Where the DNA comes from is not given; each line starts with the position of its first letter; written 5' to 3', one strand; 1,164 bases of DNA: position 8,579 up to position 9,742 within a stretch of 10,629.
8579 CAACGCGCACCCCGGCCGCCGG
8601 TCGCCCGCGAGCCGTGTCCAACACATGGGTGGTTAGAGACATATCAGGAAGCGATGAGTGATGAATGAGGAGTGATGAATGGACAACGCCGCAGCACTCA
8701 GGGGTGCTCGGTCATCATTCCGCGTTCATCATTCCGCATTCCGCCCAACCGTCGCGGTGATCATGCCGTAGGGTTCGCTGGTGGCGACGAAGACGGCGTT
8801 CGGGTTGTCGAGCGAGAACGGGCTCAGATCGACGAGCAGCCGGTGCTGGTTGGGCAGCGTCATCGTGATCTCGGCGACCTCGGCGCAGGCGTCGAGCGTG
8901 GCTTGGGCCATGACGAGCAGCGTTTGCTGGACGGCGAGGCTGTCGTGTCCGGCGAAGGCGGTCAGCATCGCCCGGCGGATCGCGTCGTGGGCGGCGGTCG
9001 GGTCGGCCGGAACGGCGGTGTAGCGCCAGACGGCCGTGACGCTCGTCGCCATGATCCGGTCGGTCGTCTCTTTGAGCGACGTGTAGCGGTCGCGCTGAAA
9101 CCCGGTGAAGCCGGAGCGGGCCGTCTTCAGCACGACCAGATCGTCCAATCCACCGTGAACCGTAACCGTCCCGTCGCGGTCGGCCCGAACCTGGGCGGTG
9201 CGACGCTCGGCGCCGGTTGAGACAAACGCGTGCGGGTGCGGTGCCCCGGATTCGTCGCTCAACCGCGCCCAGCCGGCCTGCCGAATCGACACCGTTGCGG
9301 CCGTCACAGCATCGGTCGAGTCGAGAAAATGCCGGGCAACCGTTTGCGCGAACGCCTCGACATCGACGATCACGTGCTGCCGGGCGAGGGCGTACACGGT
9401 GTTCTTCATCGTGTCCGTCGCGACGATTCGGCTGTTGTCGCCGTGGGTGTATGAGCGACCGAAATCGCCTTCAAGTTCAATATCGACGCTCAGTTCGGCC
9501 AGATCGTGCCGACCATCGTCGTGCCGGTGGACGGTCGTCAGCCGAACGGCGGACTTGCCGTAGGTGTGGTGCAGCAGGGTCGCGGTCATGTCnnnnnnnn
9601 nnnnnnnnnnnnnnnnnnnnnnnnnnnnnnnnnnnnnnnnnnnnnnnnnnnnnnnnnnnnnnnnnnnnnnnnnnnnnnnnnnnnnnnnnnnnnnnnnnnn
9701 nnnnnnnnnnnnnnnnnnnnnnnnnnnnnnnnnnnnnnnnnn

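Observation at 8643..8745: Repeat-structured 86-nt island inside an otherwise gapless operon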

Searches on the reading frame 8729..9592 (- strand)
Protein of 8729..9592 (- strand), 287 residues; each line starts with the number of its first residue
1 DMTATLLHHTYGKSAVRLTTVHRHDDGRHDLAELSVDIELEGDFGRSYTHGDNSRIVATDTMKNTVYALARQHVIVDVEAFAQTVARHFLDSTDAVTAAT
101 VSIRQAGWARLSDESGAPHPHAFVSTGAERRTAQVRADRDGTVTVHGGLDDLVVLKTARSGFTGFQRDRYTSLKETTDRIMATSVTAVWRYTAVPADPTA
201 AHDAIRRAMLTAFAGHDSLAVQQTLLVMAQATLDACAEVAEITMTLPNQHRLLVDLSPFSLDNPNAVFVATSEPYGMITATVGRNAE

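Call 10: search_protein_families(library=pfam, proteins=[window:8729-9592:-])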
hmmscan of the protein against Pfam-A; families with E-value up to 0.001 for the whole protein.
window:8729-9592:- (287 aa): 2 families
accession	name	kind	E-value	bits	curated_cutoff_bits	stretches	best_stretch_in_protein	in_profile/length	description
PF01014.23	Uricase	-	1.5e-53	181.4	25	2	146-279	2-140/140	Uricase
PF02152.23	FolB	-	6.8e-05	23.8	31.8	1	28-105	19-96/113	Dihydroneopterin aldolase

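Call 13: find_homologous_proteins(query=window:8729-9592:-, max_evalue=1e-40)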
Query window:8729-9592:- (287 aa): 5378 proteins with E <= 1e-40 among 8000 candidates; the best 120 are listed.
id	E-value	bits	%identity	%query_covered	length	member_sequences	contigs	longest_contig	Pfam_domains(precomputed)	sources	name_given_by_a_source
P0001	3.5e-181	619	100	100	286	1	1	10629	PF01014.24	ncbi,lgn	-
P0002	2.0e-98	347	58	97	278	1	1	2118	PF01014.24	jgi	jgi:urate oxidase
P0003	2.9e-96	340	55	98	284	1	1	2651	PF01014.24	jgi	jgi:urate oxidase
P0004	4.3e-96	340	58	99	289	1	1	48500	PF01014.24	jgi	jgi:urate oxidase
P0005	1.4e-95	338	57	99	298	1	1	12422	PF01014.24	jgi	jgi:urate oxidase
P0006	5.5e-95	336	58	99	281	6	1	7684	PF01014.24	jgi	jgi:urate oxidase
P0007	6.1e-95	336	57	99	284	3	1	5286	PF01014.24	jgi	jgi:urate oxidase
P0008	2.5e-94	334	57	98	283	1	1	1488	PF01014.24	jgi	jgi:urate oxidase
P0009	6.7e-94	333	53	98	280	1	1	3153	PF01014.24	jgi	jgi:urate oxidase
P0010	1.7e-93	331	56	99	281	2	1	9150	PF01014.24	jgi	jgi:urate oxidase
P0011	2.0e-93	331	55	99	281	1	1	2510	PF01014.24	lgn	-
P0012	5.7e-93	329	56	99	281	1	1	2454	PF01014.24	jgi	jgi:urate oxidase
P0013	6.2e-93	329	53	98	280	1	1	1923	PF01014.24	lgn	-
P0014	7.9e-93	329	57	98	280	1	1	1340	PF01014.24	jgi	jgi:urate oxidase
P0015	8.1e-93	329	57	99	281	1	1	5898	PF01014.24,PF02152.24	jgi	jgi:urate oxidase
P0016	2.1e-92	328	56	99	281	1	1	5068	PF01014.24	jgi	jgi:urate oxidase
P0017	6.2e-92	326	56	99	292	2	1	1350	PF01014.24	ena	-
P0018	6.9e-92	326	55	99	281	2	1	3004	PF01014.24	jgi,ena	-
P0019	8.5e-92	326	55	99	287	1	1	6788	PF01014.24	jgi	jgi:urate oxidase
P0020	1.2e-91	325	55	99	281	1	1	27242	PF01014.24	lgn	-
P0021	2.5e-91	324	55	99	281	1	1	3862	PF01014.24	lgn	-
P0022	2.7e-91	324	56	99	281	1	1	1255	PF01014.24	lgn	-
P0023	3.6e-91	324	54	98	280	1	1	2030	PF01014.24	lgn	-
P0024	4.9e-91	323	56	99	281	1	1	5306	PF01014.24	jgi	jgi:urate oxidase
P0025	6.8e-91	323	53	98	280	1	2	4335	PF01014.24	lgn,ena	-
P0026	7.1e-91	323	57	98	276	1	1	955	PF01014.24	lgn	-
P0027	9.2e-91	322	53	98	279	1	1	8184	PF01014.24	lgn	-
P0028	1.1e-90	322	54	98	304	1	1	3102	PF01014.24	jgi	jgi:urate oxidase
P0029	1.6e-90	321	54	98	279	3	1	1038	PF01014.24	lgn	-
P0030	2.0e-90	321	55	99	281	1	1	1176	PF01014.24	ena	-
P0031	2.4e-90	321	56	99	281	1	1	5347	PF01014.24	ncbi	-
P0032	2.5e-90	321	53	98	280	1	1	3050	PF01014.24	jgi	-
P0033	3.4e-90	320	59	98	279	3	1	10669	PF01014.24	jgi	-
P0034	3.7e-90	320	55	99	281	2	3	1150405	PF01014.24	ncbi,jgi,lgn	-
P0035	6.9e-90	319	54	99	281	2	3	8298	PF01014.24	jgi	jgi:urate oxidase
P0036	7.4e-90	319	54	98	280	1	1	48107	PF01014.24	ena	-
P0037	7.8e-90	319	54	99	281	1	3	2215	PF01014.24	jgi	jgi:urate oxidase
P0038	2.9e-89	317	54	99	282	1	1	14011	PF01014.24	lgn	-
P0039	3.5e-89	317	53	97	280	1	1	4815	PF01014.24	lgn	-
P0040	4.4e-89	317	57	99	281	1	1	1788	PF01014.24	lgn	-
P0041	4.4e-89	317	54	98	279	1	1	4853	PF01014.24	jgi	jgi:urate oxidase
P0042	4.7e-89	317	53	98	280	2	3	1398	PF01014.24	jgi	-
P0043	5.1e-89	317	54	99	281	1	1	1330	PF01014.24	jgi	jgi:urate oxidase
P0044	5.3e-89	316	54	98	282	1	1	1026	PF01014.24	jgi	jgi:urate oxidase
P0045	5.6e-89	316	54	99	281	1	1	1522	PF01014.24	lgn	-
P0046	6.9e-89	316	54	99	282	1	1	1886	PF01014.24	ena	-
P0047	7.3e-89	316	55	99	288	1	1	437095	PF01014.24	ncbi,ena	-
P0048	9.2e-89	316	54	99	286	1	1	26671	PF01014.24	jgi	jgi:urate oxidase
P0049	9.4e-89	316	54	98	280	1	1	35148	PF01014.24,PF02152.24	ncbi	-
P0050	1.6e-88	315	54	99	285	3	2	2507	PF01014.24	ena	-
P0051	1.7e-88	315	51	98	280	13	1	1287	PF01014.24,PF02152.24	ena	-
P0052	2.2e-88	314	54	99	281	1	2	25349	PF01014.24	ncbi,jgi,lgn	jgi:urate oxidase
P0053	2.2e-88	314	54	99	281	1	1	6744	PF01014.24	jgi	jgi:urate oxidase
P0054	4.1e-88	314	52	98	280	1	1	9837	PF01014.24,PF02152.24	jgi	jgi:urate oxidase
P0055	4.7e-88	313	55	99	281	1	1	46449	PF01014.24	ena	-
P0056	5.5e-88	313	55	99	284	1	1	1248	PF01014.24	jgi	jgi:urate oxidase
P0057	6.2e-88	313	56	99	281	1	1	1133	PF01014.24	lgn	-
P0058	7.7e-88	313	54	98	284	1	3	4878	PF01014.24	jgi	jgi:urate oxidase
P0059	7.8e-88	313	54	99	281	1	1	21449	PF01014.24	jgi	jgi:urate oxidase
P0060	8.2e-88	313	53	98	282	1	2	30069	PF01014.24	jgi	jgi:urate oxidase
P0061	9.8e-88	312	54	98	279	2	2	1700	PF01014.24,PF02152.24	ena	-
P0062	1.2e-87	312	54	99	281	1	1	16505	PF01014.24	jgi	jgi:urate oxidase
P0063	1.2e-87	312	54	99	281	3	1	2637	PF01014.24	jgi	jgi:urate oxidase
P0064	1.9e-87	311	56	99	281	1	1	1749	PF01014.24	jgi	jgi:urate oxidase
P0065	2.0e-87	311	54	98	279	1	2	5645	PF01014.24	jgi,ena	-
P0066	2.7e-87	311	57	99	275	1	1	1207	PF01014.24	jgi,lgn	jgi:urate oxidase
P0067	2.9e-87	311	55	98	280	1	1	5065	PF01014.24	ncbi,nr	ncbi:MAG: urate oxidase [Gemmatimonadetes bacterium]|nr:urate oxidase [Gemmatimonadota bacterium]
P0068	3.3e-87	311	54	99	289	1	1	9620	PF01014.24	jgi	jgi:urate oxidase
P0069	4.4e-87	310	52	99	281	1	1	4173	PF01014.24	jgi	jgi:urate oxidase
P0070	6.2e-87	310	55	99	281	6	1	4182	PF01014.24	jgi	jgi:urate oxidase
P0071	6.3e-87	310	55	99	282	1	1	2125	PF01014.24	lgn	-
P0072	8.3e-87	309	53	99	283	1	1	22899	PF01014.24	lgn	-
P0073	8.4e-87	309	53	99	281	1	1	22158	PF01014.24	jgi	jgi:urate oxidase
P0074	8.6e-87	309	53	99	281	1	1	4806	PF01014.24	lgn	-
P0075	1.3e-86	309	54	99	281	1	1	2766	PF01014.24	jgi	jgi:urate oxidase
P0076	1.7e-86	308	52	98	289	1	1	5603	PF01014.24,PF02152.24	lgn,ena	-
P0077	1.9e-86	308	55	98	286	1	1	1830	PF01014.24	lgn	-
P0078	1.9e-86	308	54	99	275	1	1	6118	PF01014.24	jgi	jgi:urate oxidase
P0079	2.1e-86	308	53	99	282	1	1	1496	PF01014.24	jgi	jgi:urate oxidase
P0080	2.3e-86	308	55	99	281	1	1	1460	PF01014.24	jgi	jgi:urate oxidase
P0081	2.8e-86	308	54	99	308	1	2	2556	PF01014.24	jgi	jgi:urate oxidase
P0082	3.0e-86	307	54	99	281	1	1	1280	PF01014.24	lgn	-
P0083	3.1e-86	307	55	99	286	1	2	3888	PF01014.24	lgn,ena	-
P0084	3.1e-86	307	53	99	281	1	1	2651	PF01014.24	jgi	jgi:urate oxidase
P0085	3.5e-86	307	55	99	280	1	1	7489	PF01014.24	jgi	jgi:urate oxidase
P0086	4.3e-86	307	53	99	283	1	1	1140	PF01014.24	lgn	-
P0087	4.7e-86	307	56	99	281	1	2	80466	PF01014.24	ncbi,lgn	-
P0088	6.8e-86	306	52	99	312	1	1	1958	PF01014.24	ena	-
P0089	7.4e-86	306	54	99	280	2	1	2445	PF01014.24,PF02152.24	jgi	jgi:urate oxidase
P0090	8.5e-86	306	55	94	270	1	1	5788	PF01014.24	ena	-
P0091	9.4e-86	306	55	100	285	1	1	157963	PF01014.24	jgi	jgi:urate oxidase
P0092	9.6e-86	306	53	99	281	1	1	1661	PF01014.24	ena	-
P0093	9.8e-86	306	53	100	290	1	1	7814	PF01014.24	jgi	jgi:urate oxidase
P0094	1.0e-85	306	52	99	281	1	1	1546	PF01014.24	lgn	-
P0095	1.1e-85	306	53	98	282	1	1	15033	PF01014.24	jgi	jgi:urate oxidase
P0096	1.3e-85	305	54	99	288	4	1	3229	PF01014.24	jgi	jgi:urate oxidase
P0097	1.4e-85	305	55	97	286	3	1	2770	PF01014.24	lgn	-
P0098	1.4e-85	305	53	100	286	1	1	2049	PF01014.24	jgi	jgi:urate oxidase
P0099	1.5e-85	305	53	99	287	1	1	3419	PF01014.24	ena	-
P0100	1.6e-85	305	55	99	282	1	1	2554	PF01014.24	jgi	jgi:urate oxidase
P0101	1.8e-85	305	54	99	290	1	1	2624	PF01014.24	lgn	-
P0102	2.2e-85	305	54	98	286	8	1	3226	PF01014.24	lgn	-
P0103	2.5e-85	304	54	99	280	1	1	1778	PF01014.24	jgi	jgi:urate oxidase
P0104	2.8e-85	304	53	99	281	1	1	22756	PF01014.24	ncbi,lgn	-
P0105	3.4e-85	304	56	99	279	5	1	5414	PF01014.24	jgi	jgi:urate oxidase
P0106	3.4e-85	304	54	99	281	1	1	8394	PF01014.24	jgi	jgi:urate oxidase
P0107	3.5e-85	304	55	99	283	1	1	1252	PF01014.24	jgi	jgi:urate oxidase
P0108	3.6e-85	304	54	98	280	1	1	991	PF01014.24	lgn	-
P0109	3.7e-85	304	54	98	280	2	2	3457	PF01014.24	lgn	-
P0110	3.7e-85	304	52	97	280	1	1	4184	PF01014.24,PF02152.24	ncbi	-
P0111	3.7e-85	304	53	98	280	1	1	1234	PF01014.24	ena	-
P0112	3.9e-85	304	53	99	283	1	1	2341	PF01014.24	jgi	jgi:urate oxidase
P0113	4.0e-85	304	55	99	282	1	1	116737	PF01014.24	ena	-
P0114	4.4e-85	304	55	99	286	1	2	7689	PF01014.24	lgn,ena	-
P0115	4.9e-85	303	55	99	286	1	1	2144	PF01014.24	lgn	-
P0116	5.3e-85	303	53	99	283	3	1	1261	PF01014.24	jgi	jgi:urate oxidase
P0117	6.5e-85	303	56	99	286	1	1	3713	PF01014.24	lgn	-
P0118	9.4e-85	303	51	99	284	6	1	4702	PF01014.24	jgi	jgi:urate oxidase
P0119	9.7e-85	303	51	97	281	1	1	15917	PF01014.24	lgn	-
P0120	9.7e-85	303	53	99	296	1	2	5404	PF01014.24,PF02152.24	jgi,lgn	jgi:urate oxidase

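Call 23: find_encoding_contigs(protein=P0001, flank=10000, max_places=5)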
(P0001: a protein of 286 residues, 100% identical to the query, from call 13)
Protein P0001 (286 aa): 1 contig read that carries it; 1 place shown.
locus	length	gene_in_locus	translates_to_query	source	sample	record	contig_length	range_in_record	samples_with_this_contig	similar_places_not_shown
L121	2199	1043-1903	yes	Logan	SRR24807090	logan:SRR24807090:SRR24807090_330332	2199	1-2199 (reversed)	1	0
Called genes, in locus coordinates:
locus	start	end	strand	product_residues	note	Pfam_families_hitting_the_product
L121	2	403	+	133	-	?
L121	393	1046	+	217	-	-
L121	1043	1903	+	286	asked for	PF01014:Uricase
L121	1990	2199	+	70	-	?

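Call 36: find_encoding_contigs(protein=P0004, flank=4000, max_places=2)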
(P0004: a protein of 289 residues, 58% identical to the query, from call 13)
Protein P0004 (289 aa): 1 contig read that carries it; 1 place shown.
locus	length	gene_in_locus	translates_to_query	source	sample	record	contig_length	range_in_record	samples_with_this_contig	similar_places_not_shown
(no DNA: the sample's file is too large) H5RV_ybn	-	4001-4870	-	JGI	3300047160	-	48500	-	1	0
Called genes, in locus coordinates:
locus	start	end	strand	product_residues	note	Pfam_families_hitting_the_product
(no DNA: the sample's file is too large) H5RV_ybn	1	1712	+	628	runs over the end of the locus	PF07638:Sigma70_ECF (faint), PF04542:Sigma70_r2, PF04545:Sigma70_r4 (weak), PF08281:Sigma70_r4_2, PF13243:SQHop_cyclase_C (faint)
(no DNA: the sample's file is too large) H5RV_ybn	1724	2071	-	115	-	PF00576:Transthyretin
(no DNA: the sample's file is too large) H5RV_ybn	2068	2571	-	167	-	PF09349:OHCU_decarbox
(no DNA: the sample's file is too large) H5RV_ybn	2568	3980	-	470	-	PF07969:Amidohydro_3 (faint), PF01979:Amidohydro_1, PF12890:DHOase (weak)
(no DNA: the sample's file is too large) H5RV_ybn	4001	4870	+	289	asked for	PF01014:Uricase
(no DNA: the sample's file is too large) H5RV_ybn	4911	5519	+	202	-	-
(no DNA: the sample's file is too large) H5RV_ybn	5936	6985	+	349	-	PF02563:Poly_export (weak)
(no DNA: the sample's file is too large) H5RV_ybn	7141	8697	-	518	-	PF00069:Pkinase, PF07714:PK_Tyr_Ser-Thr, PF01636:APH (faint), PF03109:ABC1 (weak), PF14531:Kinase-like (weak)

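Call 37: find_encoding_contigs(protein=P0005, flank=4000, max_places=2)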
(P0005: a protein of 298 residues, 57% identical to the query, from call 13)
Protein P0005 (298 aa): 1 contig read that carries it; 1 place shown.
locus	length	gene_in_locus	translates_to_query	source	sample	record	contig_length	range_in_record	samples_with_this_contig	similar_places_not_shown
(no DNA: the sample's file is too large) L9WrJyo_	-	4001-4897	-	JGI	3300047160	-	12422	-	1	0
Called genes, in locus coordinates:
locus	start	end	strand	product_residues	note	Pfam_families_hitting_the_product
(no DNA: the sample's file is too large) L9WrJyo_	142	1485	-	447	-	PF16656:Pur_ac_phosph_N (faint), PF00149:Metallophos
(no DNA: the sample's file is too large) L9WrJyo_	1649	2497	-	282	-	PF09349:OHCU_decarbox, PF00576:Transthyretin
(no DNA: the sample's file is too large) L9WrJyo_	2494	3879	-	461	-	PF24890:ALN_composite (weak), PF01979:Amidohydro_1, PF12890:DHOase (faint), PF07969:Amidohydro_3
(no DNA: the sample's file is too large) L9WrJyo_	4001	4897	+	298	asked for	PF01014:Uricase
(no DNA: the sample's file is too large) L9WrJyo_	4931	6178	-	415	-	PF04389:Peptidase_M28, PF01546:Peptidase_M20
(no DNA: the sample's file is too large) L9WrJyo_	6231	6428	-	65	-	PF07883:Cupin_2 (weak)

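Call 38: find_encoding_contigs(protein=P0033, flank=4000, max_places=2)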
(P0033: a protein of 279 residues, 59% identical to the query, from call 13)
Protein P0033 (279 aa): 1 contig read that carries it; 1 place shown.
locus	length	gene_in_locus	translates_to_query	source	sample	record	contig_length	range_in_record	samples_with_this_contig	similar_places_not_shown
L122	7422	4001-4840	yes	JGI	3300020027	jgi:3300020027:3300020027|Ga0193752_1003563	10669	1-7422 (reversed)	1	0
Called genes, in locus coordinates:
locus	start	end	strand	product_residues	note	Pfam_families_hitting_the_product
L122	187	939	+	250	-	PF05899:Cupin_3 (faint), PF07883:Cupin_2, PF02311:AraC_binding (faint), PF07883:Cupin_2 (weak)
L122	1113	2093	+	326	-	PF00670:AdoHcyase_NAD (weak), PF02826:2-Hacid_dh_C (weak), PF03446:NAD_binding_2 (weak), PF03807:F420_oxidored (faint), PF07991:KARI_N, PF01450:KARI_C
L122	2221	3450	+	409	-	PF04389:Peptidase_M28 (weak), PF01546:Peptidase_M20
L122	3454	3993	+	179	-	PF09349:OHCU_decarbox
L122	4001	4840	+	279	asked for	PF01014:Uricase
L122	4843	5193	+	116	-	PF00576:Transthyretin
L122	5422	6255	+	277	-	PF01979:Amidohydro_1, PF07969:Amidohydro_3 (faint), PF12890:DHOase (weak)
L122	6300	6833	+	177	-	PF01979:Amidohydro_1, PF07969:Amidohydro_3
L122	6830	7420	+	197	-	?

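Call 39: find_encoding_contigs(protein=P0034, flank=4000, max_places=2)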
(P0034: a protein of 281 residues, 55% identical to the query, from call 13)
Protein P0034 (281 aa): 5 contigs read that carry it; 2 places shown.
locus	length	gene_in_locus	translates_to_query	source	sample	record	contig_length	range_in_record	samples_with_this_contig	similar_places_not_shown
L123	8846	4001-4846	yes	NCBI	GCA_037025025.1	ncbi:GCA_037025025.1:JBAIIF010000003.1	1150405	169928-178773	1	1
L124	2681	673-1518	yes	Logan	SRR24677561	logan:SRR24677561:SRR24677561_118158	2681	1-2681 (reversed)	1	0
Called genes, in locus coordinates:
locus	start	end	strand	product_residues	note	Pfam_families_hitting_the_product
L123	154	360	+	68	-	-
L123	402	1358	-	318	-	PF07963:N_methyl, PF07596:SBP_bac_10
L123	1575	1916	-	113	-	PF00576:Transthyretin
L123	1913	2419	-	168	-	PF09349:OHCU_decarbox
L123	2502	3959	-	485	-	PF12890:DHOase (weak), PF01979:Amidohydro_1, PF07969:Amidohydro_3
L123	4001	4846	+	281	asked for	PF01014:Uricase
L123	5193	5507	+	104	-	-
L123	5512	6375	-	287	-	PF01557:FAA_hydrolase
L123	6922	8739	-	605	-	PF00009:GTP_EFTU, PF22042:EF-G_D2, PF03144:GTP_EFTU_D2, PF00679:EFG_C, PF21018:BipA_C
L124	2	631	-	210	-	?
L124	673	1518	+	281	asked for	PF01014:Uricase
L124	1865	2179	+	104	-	-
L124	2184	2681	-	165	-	?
